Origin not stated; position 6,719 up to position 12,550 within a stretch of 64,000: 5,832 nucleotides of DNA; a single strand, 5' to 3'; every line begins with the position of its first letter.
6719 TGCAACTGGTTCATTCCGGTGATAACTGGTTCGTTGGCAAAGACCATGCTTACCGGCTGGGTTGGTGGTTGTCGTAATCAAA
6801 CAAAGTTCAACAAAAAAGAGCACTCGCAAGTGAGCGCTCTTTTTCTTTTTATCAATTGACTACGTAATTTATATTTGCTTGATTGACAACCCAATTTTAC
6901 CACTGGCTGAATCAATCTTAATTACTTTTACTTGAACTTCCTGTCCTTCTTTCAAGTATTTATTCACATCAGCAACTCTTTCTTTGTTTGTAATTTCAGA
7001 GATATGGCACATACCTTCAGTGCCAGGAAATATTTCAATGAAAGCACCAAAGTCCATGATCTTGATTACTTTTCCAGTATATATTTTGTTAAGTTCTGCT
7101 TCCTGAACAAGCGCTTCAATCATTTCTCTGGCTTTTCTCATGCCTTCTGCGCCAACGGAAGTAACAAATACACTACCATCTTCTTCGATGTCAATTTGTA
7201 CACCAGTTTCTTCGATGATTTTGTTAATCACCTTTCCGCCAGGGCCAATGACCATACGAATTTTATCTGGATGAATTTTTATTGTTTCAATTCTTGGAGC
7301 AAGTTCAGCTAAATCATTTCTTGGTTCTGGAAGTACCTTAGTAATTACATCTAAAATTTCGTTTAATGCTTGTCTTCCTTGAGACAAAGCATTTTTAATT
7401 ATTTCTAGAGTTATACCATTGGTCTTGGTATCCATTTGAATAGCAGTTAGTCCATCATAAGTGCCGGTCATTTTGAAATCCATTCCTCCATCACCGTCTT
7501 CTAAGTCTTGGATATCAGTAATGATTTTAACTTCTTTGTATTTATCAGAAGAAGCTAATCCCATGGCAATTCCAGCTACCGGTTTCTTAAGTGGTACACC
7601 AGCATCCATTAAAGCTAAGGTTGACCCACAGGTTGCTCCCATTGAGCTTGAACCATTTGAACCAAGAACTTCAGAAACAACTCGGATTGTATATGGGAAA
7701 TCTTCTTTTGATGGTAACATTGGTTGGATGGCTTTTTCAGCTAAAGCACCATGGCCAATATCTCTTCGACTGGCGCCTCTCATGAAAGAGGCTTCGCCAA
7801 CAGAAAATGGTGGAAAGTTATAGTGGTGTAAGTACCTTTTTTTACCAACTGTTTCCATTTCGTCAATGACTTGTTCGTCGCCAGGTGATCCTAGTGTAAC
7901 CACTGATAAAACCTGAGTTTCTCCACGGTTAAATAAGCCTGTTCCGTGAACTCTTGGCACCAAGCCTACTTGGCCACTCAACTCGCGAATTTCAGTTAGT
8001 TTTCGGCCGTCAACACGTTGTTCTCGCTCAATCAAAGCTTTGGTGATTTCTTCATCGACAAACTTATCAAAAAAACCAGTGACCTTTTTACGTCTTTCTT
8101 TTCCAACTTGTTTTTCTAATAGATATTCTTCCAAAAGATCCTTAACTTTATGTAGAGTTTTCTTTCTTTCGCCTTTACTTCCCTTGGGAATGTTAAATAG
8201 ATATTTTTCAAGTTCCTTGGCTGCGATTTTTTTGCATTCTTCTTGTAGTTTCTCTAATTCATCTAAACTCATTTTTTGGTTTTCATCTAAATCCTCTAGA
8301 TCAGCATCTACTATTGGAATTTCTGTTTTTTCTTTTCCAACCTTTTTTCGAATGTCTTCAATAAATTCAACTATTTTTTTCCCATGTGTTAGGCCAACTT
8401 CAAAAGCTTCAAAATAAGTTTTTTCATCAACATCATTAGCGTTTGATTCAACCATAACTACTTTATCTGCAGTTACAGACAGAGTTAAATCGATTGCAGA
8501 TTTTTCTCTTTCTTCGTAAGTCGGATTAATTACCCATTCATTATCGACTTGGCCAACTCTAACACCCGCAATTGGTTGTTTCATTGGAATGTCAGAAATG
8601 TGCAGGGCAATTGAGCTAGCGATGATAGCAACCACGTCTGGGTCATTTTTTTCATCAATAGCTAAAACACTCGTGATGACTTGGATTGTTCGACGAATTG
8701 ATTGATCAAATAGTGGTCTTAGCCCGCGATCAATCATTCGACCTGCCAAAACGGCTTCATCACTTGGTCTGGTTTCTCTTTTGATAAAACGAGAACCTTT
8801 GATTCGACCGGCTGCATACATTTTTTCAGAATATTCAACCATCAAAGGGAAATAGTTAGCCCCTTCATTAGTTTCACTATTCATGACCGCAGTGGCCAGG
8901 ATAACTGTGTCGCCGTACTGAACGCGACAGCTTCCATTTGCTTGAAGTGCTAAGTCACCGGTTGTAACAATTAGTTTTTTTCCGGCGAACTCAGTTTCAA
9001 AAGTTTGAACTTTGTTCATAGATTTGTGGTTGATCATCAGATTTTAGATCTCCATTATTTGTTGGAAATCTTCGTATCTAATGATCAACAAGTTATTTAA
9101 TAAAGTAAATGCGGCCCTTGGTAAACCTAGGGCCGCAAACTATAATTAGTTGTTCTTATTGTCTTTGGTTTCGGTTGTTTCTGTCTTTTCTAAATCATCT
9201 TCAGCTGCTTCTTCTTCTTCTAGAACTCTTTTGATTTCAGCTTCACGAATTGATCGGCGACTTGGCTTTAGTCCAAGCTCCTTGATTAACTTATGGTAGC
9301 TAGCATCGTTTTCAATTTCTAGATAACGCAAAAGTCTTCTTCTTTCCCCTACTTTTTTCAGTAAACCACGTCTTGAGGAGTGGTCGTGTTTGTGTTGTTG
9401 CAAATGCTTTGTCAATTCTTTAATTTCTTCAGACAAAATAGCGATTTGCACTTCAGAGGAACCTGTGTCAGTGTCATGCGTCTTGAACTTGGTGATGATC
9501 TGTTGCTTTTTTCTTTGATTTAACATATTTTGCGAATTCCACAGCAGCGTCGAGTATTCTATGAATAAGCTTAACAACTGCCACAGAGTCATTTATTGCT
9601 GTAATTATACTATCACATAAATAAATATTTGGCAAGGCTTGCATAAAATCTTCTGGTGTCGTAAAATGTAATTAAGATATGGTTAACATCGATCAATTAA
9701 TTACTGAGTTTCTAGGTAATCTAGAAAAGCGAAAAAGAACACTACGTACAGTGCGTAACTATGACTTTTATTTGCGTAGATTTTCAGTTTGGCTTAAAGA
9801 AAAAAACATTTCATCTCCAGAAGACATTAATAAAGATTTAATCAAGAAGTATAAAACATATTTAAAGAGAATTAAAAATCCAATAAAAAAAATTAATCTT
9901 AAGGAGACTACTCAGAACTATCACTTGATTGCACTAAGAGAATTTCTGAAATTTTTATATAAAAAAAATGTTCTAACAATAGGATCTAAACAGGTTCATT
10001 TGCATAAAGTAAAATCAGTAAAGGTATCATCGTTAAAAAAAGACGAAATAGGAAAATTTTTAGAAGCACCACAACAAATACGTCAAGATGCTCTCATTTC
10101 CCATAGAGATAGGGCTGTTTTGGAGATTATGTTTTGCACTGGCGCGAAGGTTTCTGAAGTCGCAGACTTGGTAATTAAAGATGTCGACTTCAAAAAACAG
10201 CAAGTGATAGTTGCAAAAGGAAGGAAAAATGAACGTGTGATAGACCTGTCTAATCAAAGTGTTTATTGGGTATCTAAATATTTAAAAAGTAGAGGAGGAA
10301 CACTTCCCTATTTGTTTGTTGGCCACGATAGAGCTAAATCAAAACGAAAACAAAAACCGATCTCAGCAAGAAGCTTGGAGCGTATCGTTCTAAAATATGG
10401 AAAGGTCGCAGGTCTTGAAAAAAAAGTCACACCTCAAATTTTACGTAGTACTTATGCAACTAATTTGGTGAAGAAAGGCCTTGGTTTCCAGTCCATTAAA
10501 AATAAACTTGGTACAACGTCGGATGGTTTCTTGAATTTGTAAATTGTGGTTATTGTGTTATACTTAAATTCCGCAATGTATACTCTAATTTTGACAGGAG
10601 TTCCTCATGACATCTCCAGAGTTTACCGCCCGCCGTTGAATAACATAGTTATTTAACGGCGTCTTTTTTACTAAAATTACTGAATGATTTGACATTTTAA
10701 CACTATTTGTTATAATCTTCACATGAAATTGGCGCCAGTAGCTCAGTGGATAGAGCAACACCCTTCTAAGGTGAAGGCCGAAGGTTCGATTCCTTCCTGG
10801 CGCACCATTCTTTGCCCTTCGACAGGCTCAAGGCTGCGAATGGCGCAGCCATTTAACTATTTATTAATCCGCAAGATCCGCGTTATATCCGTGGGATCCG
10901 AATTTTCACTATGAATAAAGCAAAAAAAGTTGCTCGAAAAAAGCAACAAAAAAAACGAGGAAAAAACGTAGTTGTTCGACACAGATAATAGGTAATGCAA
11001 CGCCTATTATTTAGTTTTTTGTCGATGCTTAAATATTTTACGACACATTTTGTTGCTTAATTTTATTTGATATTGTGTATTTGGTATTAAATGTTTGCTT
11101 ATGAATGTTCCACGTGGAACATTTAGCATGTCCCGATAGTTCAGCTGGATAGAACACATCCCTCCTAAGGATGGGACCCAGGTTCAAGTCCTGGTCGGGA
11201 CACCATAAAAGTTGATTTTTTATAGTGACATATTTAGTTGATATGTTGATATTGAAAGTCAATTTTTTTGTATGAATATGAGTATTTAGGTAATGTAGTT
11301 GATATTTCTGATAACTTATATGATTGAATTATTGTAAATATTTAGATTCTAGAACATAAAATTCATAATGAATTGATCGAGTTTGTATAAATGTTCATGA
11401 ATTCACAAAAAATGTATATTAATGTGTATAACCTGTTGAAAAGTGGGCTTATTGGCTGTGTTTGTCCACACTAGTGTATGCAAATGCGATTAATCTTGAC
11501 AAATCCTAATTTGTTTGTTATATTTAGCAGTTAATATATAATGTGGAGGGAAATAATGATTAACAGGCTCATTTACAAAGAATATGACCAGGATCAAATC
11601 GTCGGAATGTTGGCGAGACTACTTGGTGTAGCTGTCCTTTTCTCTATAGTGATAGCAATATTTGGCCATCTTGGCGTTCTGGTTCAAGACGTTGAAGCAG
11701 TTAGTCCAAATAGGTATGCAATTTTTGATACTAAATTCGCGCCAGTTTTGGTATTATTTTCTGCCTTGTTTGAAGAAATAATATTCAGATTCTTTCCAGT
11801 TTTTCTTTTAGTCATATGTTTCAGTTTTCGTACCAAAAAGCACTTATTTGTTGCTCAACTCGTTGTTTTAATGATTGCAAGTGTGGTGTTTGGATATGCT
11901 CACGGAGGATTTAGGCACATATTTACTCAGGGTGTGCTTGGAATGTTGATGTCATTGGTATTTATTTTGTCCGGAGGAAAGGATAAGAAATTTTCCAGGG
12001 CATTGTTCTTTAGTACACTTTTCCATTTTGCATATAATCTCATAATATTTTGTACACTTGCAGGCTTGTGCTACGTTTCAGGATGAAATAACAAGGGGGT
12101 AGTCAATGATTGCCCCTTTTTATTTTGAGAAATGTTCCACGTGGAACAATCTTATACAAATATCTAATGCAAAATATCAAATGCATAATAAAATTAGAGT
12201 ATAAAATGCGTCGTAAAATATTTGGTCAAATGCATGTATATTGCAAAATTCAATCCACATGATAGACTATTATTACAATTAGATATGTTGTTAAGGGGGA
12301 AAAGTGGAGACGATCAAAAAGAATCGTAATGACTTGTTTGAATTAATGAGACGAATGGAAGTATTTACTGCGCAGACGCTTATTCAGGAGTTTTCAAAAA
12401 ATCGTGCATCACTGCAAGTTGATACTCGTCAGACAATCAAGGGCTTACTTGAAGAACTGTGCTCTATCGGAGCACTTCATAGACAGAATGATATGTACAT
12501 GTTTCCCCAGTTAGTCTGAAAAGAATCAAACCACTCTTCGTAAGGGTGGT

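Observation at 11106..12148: Two identical perfect parS sites 1 kb apart, flanking tRNA-Arg(CCT) and a CPBP protease gene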

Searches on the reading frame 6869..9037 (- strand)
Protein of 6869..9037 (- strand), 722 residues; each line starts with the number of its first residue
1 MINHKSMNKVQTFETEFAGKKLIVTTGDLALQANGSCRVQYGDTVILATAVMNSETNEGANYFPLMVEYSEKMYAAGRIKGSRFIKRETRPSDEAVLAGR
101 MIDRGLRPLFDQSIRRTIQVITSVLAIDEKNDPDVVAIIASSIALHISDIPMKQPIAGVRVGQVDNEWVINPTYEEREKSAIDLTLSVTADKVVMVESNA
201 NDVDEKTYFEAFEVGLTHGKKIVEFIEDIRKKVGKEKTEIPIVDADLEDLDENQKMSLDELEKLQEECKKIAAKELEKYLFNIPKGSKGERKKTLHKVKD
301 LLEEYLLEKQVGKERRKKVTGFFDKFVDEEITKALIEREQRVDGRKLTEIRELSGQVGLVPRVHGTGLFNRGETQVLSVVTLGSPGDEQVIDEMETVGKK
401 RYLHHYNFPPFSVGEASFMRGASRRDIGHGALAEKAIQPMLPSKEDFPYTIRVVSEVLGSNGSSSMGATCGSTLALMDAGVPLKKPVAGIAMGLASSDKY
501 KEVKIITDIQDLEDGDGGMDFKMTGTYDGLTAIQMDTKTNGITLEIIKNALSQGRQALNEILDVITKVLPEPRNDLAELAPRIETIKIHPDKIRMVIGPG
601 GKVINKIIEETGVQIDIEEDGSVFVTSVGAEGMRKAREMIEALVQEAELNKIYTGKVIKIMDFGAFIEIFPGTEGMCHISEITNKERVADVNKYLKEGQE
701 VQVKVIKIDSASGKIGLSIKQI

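Call 19: find_related_loci(query=window:6869-9037:-, collection=genome_contigs, flank=10000)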
Query window:6869-9037:- (722 aa) in genome_contigs; peptide patterns used: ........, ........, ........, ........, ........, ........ (x = any residue, [..] = any of these).
225 stretches matched a pattern; 185 encode a relative of the query (tblastn E <= 1e-3); the best 80 are kept; 80 distinct loci.
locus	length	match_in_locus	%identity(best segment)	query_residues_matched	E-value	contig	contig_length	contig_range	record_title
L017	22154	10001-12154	84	5-722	0e+0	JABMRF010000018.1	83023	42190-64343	MAG: Candidatus Kuenenbacteria bacterium isolate bin.190 k141_1763447, whole genome shotgun sequence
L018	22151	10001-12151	80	5-721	0e+0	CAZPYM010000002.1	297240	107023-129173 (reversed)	MAG TPA_asm: uncultured Gammaproteobacteria bacterium isolate SRP178699_co1_170 genome assembly, contig: NODE_7_length_2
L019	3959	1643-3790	76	5-722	0e+0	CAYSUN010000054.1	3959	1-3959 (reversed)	MAG TPA_asm: uncultured Gammaproteobacteria bacterium isolate SRP178699_co2_536 genome assembly, contig: NODE_30825_leng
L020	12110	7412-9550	65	7-722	0e+0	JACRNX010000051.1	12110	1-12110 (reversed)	MAG: Candidatus Falkowbacteria bacterium isolate NC_groundwater_1946_Pr3_S-0.2um_44_7 scaffold_612586, whole genome shot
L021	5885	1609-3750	52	3-721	0e+0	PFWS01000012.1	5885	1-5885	MAG: Candidatus Uhrbacteria bacterium CG_4_9_14_3_um_filter_36_7 CG_4_9_14_3_um_filter_150_scaffold_17776_c, whole genom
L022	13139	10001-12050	67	7-721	0e+0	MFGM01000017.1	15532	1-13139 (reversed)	MAG: Candidatus Falkowbacteria bacterium RIFOXYC2_FULL_48_21 rifoxyc2_full_scaffold_1738, whole genome shotgun sequence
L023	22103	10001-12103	54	5-721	0e+0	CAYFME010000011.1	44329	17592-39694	MAG TPA_asm: uncultured Gammaproteobacteria bacterium isolate ERP019367_co1_56 genome assembly, contig: NODE_917_length_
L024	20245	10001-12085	48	2-719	0e+0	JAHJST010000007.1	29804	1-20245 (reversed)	MAG: Patescibacteria group bacterium isolate OS_PC_MetaG.mb.27 OS_PC_MetaG.mb.27_k141_315121, whole genome shotgun seque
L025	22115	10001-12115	48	5-722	0e+0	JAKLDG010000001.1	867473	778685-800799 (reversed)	MAG: Patescibacteria group bacterium isolate RA.bin104 RA.bin104_1, whole genome shotgun sequence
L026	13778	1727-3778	47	19-718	0e+0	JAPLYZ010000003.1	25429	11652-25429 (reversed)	MAG: Candidatus Staskawiczbacteria bacterium isolate LacPavin_0920_WC70_MAG_39_33 LacPavin_0920_WC70_scaffold_707125, wh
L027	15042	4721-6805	48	7-721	0e+0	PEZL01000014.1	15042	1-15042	MAG: Candidatus Tagabacteria bacterium CG09_land_8_20_14_0_10_41_14 CG09_land_8_20_14_0.10_scaffold_632_c, whole genome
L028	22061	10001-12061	46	10-720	0e+0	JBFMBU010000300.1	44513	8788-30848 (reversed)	MAG: Thermodesulfobacteriota bacterium isolate MAG172 MAG172_300, whole genome shotgun sequence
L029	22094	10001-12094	48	2-722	0e+0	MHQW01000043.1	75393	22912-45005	MAG: Candidatus Sungbacteria bacterium RIFCSPLOWO2_02_FULL_51_17 rifcsplowo2_02_scaffold_694, whole genome shotgun seque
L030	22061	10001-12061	46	10-720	0e+0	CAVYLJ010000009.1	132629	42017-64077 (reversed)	MAG: uncultured delta proteobacterium isolate MFD01299.bin.2.76 genome assembly, contig: contig_23071, whole genome shot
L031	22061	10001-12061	46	10-720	0e+0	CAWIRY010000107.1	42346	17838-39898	MAG: uncultured delta proteobacterium isolate MFD03323.bin.1.124 genome assembly, contig: contig_35975, whole genome sho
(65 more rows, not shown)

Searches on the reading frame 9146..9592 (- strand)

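Call 9: search_protein_families(library=pfam, proteins=[window:9146-9592:-], max_evalue=0.01)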
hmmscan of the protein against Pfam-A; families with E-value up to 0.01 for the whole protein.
window:9146-9592:- (148 aa): 1 family
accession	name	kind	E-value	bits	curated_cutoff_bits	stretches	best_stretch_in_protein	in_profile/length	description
PF00312.27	Ribosomal_S15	-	4.8e-31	107.2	31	1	29-109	1-81/81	Ribosomal protein S15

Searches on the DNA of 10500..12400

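Call 64: search_rna_families(source=window, start=10500, end=12400, threshold=evalue, max_evalue=1)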
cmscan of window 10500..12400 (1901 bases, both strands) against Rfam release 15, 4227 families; matches with E-value up to 1: 6.
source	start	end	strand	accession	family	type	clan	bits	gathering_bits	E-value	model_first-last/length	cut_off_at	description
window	10732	10804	+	RF00005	tRNA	Gene; tRNA;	CL00001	73.3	29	1.2e-15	1-71/71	no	tRNA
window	11130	11202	+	RF00005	tRNA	Gene; tRNA;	CL00001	66.2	29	1.1e-13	1-71/71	no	tRNA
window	10732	10805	-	RF04354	Plastid-ycf2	Cis-reg;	-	33.4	65.7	0.00012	1-75/75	no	Plastid-ycf2 5UTR RNA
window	12027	12136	+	RF02426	SpF03_sRNA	Gene; sRNA;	-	24.3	50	0.98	1-106/106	no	Streptococcus sRNA SpF03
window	11130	11203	-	RF04354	Plastid-ycf2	Cis-reg;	-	23.3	65.7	0.073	1-75/75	no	Plastid-ycf2 5UTR RNA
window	10629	10664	+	RF04201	MIR7510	Gene; miRNA;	-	20.8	93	0.66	1-79/79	no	MIR7510 microRNA precursor family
